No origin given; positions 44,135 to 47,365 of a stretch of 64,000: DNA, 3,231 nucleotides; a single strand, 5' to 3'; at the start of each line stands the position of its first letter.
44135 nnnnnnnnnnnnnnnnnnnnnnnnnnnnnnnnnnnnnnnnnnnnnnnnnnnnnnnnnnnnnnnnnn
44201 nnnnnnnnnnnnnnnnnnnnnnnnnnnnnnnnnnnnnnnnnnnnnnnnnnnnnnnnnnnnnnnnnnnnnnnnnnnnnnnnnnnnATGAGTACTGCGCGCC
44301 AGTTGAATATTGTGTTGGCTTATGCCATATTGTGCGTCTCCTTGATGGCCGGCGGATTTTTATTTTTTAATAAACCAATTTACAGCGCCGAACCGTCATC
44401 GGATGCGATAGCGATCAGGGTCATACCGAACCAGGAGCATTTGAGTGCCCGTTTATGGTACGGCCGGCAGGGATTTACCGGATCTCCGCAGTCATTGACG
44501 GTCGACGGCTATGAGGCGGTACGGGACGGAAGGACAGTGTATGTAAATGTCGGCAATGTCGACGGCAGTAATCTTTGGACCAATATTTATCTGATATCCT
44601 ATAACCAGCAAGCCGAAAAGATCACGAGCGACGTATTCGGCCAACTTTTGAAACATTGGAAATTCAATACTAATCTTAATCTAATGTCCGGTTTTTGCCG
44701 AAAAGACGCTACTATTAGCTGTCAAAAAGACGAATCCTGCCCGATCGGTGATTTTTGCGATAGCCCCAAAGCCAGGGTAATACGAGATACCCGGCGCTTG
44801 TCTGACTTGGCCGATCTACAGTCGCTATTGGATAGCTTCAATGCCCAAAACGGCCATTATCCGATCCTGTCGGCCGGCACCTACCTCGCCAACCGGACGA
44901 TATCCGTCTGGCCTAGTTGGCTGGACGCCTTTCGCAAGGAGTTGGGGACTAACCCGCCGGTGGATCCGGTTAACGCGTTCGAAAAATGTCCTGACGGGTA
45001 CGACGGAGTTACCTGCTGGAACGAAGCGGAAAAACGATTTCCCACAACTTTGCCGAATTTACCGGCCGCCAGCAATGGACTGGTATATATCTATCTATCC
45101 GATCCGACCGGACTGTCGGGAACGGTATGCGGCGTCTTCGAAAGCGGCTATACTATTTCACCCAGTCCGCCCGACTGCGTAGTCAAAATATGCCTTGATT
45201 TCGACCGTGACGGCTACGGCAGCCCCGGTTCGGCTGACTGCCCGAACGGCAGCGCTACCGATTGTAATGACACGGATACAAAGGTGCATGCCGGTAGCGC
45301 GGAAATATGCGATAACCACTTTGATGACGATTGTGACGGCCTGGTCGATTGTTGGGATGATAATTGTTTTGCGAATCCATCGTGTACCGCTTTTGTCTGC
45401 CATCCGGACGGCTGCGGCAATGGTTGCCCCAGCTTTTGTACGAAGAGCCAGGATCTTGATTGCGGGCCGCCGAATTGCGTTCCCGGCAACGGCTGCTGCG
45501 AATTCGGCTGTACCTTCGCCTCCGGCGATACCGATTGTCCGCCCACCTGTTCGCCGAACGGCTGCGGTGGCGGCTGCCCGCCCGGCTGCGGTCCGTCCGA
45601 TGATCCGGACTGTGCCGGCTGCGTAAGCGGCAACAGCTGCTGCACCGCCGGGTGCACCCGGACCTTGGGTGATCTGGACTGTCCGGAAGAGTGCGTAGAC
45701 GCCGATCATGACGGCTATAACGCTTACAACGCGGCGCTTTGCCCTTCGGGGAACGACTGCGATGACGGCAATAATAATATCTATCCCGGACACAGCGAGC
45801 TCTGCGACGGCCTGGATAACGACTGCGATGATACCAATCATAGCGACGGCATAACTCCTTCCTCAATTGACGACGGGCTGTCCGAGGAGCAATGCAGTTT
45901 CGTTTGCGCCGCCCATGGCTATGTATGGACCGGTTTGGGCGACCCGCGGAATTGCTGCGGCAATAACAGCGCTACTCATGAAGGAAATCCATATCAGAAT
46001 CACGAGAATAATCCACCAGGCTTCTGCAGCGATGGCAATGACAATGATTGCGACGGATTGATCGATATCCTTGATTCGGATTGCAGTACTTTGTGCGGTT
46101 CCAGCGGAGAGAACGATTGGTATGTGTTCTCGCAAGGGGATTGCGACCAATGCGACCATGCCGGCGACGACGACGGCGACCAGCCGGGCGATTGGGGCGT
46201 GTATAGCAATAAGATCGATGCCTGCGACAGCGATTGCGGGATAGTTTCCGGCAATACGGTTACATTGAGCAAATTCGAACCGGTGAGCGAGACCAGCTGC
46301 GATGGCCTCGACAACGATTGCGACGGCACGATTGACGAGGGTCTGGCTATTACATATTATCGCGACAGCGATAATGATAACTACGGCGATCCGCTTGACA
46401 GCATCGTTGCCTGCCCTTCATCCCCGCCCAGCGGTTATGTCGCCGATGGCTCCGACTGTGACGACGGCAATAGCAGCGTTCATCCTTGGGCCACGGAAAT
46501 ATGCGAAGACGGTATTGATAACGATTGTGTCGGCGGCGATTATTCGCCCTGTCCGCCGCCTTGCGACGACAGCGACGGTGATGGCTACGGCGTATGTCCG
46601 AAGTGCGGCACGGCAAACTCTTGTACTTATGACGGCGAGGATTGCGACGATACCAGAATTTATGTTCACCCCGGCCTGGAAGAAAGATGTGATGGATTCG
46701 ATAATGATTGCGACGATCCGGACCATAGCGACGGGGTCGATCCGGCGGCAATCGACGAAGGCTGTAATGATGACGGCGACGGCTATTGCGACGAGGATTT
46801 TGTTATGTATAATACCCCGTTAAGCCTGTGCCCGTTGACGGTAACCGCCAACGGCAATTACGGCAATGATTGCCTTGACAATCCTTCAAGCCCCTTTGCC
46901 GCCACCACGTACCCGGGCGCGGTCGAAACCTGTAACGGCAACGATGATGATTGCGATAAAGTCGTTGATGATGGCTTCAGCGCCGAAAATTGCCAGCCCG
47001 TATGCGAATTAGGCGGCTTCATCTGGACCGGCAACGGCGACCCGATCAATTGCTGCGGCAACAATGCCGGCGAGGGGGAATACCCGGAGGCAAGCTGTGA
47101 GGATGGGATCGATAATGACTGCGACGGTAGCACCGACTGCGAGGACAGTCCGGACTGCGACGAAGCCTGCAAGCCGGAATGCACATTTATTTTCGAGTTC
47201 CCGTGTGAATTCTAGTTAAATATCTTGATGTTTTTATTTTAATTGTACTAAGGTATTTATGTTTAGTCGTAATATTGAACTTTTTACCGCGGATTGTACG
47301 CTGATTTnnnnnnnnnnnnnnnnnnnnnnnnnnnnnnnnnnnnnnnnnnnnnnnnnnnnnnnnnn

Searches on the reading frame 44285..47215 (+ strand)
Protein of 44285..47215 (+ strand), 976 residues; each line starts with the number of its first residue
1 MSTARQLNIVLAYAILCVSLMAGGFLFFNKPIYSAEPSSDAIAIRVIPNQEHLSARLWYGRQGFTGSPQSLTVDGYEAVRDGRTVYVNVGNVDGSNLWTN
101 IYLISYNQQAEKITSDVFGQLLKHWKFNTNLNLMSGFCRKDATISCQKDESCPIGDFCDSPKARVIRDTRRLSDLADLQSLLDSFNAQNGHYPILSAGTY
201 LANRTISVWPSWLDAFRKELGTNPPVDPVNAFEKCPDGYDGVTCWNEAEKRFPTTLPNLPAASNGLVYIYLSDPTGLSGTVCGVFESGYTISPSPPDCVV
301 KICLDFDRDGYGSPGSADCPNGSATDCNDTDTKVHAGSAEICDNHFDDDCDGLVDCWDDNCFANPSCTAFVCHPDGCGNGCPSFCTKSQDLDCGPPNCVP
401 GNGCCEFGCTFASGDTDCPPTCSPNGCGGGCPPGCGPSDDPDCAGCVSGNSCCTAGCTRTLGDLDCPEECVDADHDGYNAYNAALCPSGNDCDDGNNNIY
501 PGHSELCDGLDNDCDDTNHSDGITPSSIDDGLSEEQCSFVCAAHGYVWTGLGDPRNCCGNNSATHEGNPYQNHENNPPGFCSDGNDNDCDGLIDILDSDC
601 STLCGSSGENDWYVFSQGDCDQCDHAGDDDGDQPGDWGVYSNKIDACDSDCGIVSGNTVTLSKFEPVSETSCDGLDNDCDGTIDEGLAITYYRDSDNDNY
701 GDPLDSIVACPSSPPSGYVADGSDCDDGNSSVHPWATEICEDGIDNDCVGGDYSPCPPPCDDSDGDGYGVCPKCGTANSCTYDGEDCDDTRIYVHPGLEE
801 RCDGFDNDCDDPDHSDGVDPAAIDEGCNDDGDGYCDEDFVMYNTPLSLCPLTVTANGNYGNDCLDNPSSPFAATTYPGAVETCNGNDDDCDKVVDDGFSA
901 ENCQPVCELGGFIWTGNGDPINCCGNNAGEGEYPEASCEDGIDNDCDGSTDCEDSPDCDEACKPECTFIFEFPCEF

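Call 3: search_protein_families(library=pfam, proteins=[window:44285-47215:+], max_evalue=1)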
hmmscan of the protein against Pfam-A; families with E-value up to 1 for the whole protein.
window:44285-47215:+ (976 aa): 1 family
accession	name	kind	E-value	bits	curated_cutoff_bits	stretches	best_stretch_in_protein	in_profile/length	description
PF11617.13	Cu-binding_MopE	-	6.1e-34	116.4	27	7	724-750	1-26/30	Putative metal-binding motif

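Call 4: search_protein_families(library=ncbifam, proteins=[window:44285-47215:+], max_evalue=0.1)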
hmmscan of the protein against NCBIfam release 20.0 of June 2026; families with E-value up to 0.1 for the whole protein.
window:44285-47215:+ (976 aa): 1 family
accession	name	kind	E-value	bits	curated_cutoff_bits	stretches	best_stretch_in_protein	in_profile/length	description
NF033662.1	acid_disulf_rpt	repeat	1.2e-05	24.9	41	3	934-960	3-28/32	acidic double-disulfide repeat-containing protein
